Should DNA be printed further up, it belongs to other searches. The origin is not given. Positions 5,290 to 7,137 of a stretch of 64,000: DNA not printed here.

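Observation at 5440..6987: Fusion of a CoaB/DFP-like domain with a GNAT-like domain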

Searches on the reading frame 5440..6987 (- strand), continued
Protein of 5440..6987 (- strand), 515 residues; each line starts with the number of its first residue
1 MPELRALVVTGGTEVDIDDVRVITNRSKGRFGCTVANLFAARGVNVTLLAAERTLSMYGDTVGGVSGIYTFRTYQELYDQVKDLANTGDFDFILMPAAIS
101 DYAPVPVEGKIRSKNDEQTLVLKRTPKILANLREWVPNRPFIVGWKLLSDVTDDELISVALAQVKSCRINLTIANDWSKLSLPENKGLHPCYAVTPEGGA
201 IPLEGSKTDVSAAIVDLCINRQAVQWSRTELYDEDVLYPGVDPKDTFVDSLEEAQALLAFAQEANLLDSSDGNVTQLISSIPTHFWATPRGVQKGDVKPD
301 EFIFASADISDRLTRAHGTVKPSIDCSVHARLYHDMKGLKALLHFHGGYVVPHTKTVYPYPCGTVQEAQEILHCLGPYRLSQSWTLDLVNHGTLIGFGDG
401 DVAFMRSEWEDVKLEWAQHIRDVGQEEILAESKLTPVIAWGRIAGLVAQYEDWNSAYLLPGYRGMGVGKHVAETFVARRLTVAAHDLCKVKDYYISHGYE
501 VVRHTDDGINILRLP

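Call 12: find_encoding_contigs(protein=P0018, flank=10000, max_places=2)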
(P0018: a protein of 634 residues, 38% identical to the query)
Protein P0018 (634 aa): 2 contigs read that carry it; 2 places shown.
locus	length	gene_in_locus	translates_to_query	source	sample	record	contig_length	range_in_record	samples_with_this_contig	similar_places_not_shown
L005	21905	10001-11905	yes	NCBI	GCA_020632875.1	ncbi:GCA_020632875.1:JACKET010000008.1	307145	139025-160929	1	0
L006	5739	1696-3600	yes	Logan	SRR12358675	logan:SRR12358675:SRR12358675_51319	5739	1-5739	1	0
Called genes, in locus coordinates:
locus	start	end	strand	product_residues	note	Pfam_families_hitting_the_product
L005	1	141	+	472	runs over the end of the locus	PF13517:FG-GAP_3 (faint), PF01839:FG-GAP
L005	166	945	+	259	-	PF00459:Inositol_P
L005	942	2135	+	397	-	PF07690:MFS_1, PF12832:MFS_1_like, PF13347:MFS_2 (weak), PF00083:Sugar_tr, PF05977:MFS_3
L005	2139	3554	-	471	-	PF01734:Patatin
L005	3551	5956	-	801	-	PF12705:PDDEXK_1, PF25199:nSTAND_NTPase5 (faint), PF00270:DEAD (faint), PF06733:DEAD_2, PF13307:Helicase_C_2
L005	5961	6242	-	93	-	-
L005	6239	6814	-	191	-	-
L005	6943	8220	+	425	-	PF07992:Pyr_redox_2, PF00070:Pyr_redox, PF22366:NDH2_C (weak)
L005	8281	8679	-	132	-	-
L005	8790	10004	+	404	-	PF00884:Sulfatase, PF01663:Phosphodiest (faint)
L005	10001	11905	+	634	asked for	PF04127:DFP, PF00596:Aldolase_II, PF00293:NUDIX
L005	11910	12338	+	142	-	-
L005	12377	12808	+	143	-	-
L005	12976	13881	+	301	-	PF00155:Aminotran_1_2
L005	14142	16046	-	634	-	PF01326:PPDK_N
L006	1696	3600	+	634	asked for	PF04127:DFP, PF00596:Aldolase_II, PF00293:NUDIX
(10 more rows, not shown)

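Call 17: find_encoding_contigs(protein=P0007, flank=10000, max_places=1)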
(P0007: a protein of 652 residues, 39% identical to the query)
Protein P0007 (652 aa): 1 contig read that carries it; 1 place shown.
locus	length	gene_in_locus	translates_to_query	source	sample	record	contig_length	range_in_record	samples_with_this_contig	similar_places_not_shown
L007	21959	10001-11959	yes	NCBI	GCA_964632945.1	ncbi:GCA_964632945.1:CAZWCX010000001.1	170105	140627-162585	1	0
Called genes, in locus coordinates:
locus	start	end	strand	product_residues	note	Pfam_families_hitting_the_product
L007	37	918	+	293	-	-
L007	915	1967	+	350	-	-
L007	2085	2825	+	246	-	PF00355:Rieske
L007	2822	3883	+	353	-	-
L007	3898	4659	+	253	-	PF00033:Cytochrome_B, PF13631:Cytochrom_B_N_2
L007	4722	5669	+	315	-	PF00032:Cytochrom_B_C (weak)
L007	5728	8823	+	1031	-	PF13435:Cytochrome_C554 (faint), PF14522:Cytochrome_C7 (faint), PF14537:Cytochrom_c3_2 (faint), PF22113:Mtrc-MtrF_II-IV_dom (faint), PF02433:FixO (faint), PF00034:Cytochrom_C, PF13442:Cytochrome_CBB3 (weak)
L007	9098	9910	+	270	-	-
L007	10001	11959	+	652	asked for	PF04127:DFP, PF00596:Aldolase_II, PF00293:NUDIX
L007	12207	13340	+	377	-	PF00005:ABC_tran, PF13304:AAA_21 (weak)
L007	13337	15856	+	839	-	PF12679:ABC2_membrane_2, PF12730:ABC2_membrane_4 (weak), PF13346:ABC2_membrane_5 (faint), PF12698:ABC2_membrane_3, PF23357:DUF7088, PF09822:ABC_transp_aux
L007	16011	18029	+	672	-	PF14238:DUF4340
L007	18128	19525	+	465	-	PF01134:GIDA (faint), PF03486:HI0933_like (faint), PF07992:Pyr_redox_2, PF12831:FAD_oxidored, PF13450:NAD_binding_8 (faint), PF13738:Pyr_redox_3 (faint), PF00070:Pyr_redox, PF02852:Pyr_redox_dim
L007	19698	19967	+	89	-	-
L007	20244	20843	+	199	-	PF12728:HTH_17, PF00072:Response_reg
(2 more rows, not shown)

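Call 18: find_encoding_contigs(protein=P0010, flank=10000, max_places=1)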
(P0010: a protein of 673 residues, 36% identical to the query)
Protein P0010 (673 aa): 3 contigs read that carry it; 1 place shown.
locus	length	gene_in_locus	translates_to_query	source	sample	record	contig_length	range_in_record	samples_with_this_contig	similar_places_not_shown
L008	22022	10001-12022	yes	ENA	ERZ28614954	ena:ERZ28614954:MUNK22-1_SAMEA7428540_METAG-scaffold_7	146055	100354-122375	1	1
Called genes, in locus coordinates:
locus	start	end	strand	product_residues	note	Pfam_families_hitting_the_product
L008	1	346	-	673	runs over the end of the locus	-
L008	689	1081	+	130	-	PF00886:Ribosomal_S16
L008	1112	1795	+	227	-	PF01746:tRNA_m1G_MT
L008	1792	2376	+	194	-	PF09936:Methyltrn_RNA_4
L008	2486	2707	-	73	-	PF05635:23S_rRNA_IVP (weak)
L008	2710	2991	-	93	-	-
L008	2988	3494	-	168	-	PF13238:AAA_18, PF13671:AAA_33, PF13207:AAA_17 (faint)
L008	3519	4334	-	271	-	PF02673:BacA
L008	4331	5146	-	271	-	PF00459:Inositol_P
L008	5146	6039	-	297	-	PF01370:Epimerase, PF08338:DUF1731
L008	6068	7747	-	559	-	PF13231:PMT_2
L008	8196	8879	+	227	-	-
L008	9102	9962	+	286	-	PF02548:Pantoate_transf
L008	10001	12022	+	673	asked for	PF04127:DFP, PF00596:Aldolase_II, PF00293:NUDIX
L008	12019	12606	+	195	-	PF01551:Peptidase_M23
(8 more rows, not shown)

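Call 19: find_encoding_contigs(protein=P0011, flank=10000, max_places=1)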
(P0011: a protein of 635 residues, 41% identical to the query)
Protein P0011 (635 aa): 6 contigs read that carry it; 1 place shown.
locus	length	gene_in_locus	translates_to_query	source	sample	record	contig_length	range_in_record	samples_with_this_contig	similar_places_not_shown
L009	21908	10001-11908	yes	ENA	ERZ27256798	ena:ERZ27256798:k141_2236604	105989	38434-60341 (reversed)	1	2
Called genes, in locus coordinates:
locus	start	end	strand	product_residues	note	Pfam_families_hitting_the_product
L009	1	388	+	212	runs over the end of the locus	-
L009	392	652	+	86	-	-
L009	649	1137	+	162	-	-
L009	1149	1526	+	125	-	PF07411:DUF1508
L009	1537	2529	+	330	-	PF16697:Yop-YscD_cpl (weak), PF00498:FHA (weak)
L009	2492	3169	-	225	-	PF04545:Sigma70_r4 (weak), PF08281:Sigma70_r4_2, PF13384:HTH_23 (faint), PF13518:HTH_28 (faint), PF13542:HTH_Tnp_ISL3 (faint), PF13556:HTH_30 (faint), PF00126:HTH_1 (faint), PF09048:Cro (faint), +2 more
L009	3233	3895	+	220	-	-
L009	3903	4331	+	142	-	-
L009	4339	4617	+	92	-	-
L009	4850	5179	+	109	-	-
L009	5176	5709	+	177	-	-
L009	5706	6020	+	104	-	-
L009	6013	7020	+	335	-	PF04446:Thg1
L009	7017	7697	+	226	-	PF00149:Metallophos, PF12850:Metallophos_2 (weak)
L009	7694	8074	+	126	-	-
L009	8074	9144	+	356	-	-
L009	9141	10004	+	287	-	PF00583:Acetyltransf_1 (faint), PF13508:Acetyltransf_7 (weak)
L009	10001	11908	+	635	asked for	PF04127:DFP, PF00596:Aldolase_II, PF14815:NUDIX_4 (faint), PF00293:NUDIX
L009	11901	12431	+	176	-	PF08719:NADAR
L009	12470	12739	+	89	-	-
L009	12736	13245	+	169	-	PF00293:NUDIX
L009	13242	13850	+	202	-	PF13532:2OG-FeII_Oxy_2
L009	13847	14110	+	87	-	-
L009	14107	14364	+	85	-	-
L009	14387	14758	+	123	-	-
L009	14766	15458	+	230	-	PF04493:Endonuclease_5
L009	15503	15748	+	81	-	-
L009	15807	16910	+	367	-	PF07282:Cas12f1-like_TNB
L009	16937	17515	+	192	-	-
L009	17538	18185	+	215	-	PF00005:ABC_tran (weak)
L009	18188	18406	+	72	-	-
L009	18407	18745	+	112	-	PF13384:HTH_23 (faint), PF13518:HTH_28 (faint)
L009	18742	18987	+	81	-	-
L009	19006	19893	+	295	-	-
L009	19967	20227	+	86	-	-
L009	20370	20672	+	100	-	-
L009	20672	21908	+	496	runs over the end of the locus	-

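Call 21: predict_structure(alignment_id=A1)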
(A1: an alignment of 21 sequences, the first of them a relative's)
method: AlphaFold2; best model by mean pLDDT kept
length: 515 residues; sequences in the alignment: 21
mean_pLDDT: 90.5   pTM: 0.86
mean pLDDT of the five models: 90.5, 90.3, 90.1, 89.9, 89.8
residues with pLDDT >= 90: 369; 70-90: 124; 50-70: 22; < 50: 0
segments of 3 or more residues with pLDDT < 50: none
pLDDT, mean of each block of 10 residues (from residue 1): 87 84 81 93 94 75 80 90 88 81 79 71 86 87 94 93 93 94 92 91 94 96 93 71 85 96 94 93 93 93 94 91 93 93 94 94 95 90 91 94 95 97 93 96 97 95 95 93 94 95 94 94
secondary structure, 60 per line:
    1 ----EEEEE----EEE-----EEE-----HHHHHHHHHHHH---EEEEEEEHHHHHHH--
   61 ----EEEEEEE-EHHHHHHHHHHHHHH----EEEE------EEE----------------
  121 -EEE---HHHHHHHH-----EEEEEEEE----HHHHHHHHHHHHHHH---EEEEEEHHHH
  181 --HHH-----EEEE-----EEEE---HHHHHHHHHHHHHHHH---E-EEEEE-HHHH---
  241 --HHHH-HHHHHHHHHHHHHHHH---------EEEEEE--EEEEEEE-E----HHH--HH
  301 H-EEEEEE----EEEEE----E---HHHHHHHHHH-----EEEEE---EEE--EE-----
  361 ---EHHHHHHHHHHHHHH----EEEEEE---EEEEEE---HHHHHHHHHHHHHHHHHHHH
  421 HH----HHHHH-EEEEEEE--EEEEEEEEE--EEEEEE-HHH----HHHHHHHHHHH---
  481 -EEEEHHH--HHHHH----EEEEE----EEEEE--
elements in order: E5-9 E14-16 E22-24 H30-41 E45-51 H52-58 E65-71 H74-87 E92-95 E102-104 E122-124 H128-135 E141-148 H153-167 E171-176 H177-180 E191-194 E200-203 H207-222 E228-232 H234-237 H243-246 H248-263 E273-278 E281-287 E303-308 E313-317 H326-335 E341-345 E349-351 H365-378 E383-388 E392-397 H401-422 H427-431 E433-439 E442-450 E453-458 H467-477 E482-485 H491-495 E500-504 E509-513

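Call 26: fold_search(model_id=the predicted structure, library=pdb)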
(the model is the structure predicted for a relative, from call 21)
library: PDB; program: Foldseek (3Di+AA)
matches with E <= 10: 1704; with E <= 0.001: 127
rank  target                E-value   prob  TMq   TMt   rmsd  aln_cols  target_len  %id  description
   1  2gk4_A                7.3e-16  1.00  0.36  0.78   2.6       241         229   26  The Crystal Structure of the DNA/Pantothenate Metabolism Flavoprotein from Streptococcus pneumoniae (released 2006-05-02)
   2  2gk4_B                8.3e-16  1.00  0.37  0.83   4.4       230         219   27  The Crystal Structure of the DNA/Pantothenate Metabolism Flavoprotein from Streptococcus pneumoniae (released 2006-05-02)
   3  6thc_D                3.8e-14  1.00  0.35  0.76   3.6       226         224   26  Crystal structure of Mycobacterium smegmatis CoaB in complex with CTP and (4-hydroxyphenyl)(2,3,4-trihydroxyphenyl)met (released 2020-11-25)
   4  6thc_C                7.3e-14  1.00  0.35  0.80   2.8       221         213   28  Crystal structure of Mycobacterium smegmatis CoaB in complex with CTP and (4-hydroxyphenyl)(2,3,4-trihydroxyphenyl)met (released 2020-11-25)
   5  1u7z_A                8.2e-14  1.00  0.37  0.84   2.9       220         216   24  Phosphopantothenoylcysteine synthetase from E. coli, 4'-phosphopantothenoyl-CMP complex (released 2004-11-30)
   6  8owb_D                1.2e-13  1.00  0.36  0.78   3.2       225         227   27  Crystal structure of Mycobacterium smegmatis CoaB in complex with CTP and 2-(5-bromo-1-(4-hydroxyphenyl)-1H-indol-3-yl (released 2024-05-08)
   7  6th2_B                1.2e-13  1.00  0.36  0.76   3.6       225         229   27  Crystal structure of Mycobacterium smegmatis CoaB in complex with CTP (released 2020-11-25)
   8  6thc_B                1.3e-13  1.00  0.35  0.77   3.4       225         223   27  Crystal structure of Mycobacterium smegmatis CoaB in complex with CTP and (4-hydroxyphenyl)(2,3,4-trihydroxyphenyl)met (released 2020-11-25)
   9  1u80_A                1.4e-13  1.00  0.35  0.79   3.4       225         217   21  Phosphopantothenoylcysteine synthetase from E. coli, CMP complex (released 2004-11-30)
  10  8owq_D                1.4e-13  1.00  0.35  0.76   3.8       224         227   28  Crystal structure of Mycobacterium smegmatis CoaB in complex with CTP and 2-(1-(3,4-dihydroxyphenyl)-5-phenyl-1H-indol (released 2024-05-08)
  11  6th2_A                2.1e-13  1.00  0.34  0.78   3.1       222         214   27  Crystal structure of Mycobacterium smegmatis CoaB in complex with CTP (released 2020-11-25)
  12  8owp_D                2.4e-13  1.00  0.34  0.77   4.1       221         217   27  Crystal structure of Mycobacterium smegmatis CoaB in complex with CTP and 2-(1-(4-hydroxyphenyl)-5-phenyl-1H-indol-3-y (released 2024-05-08)
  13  1u7z_C                3.0e-13  1.00  0.36  0.81   3.8       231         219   21  Phosphopantothenoylcysteine synthetase from E. coli, 4'-phosphopantothenoyl-CMP complex (released 2004-11-30)
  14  8owp_C                3.0e-13  1.00  0.34  0.80   3.4       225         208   26  Crystal structure of Mycobacterium smegmatis CoaB in complex with CTP and 2-(1-(4-hydroxyphenyl)-5-phenyl-1H-indol-3-y (released 2024-05-08)
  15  8owb_B                3.6e-13  1.00  0.34  0.74   3.6       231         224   26  Crystal structure of Mycobacterium smegmatis CoaB in complex with CTP and 2-(5-bromo-1-(4-hydroxyphenyl)-1H-indol-3-yl (released 2024-05-08)
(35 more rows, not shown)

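Call 29: search_protein_families(library=padloc, proteins=[window:5440-6987:-, P0007, P0011], max_evalue=0.1)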
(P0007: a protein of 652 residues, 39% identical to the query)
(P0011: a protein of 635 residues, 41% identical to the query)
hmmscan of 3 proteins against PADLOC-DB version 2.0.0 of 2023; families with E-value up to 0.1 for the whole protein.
window:5440-6987:- (515 aa): 0 families

P0007 (652 aa): 1 family
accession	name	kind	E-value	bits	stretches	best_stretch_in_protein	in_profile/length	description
PDLC04899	PDC-S07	-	6.8e-08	30.2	1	523-581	13-71/135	-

P0011 (635 aa): 1 family
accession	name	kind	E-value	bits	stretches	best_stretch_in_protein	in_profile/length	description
PDLC04899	PDC-S07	-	1.2e-14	52.1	1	506-612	10-110/135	-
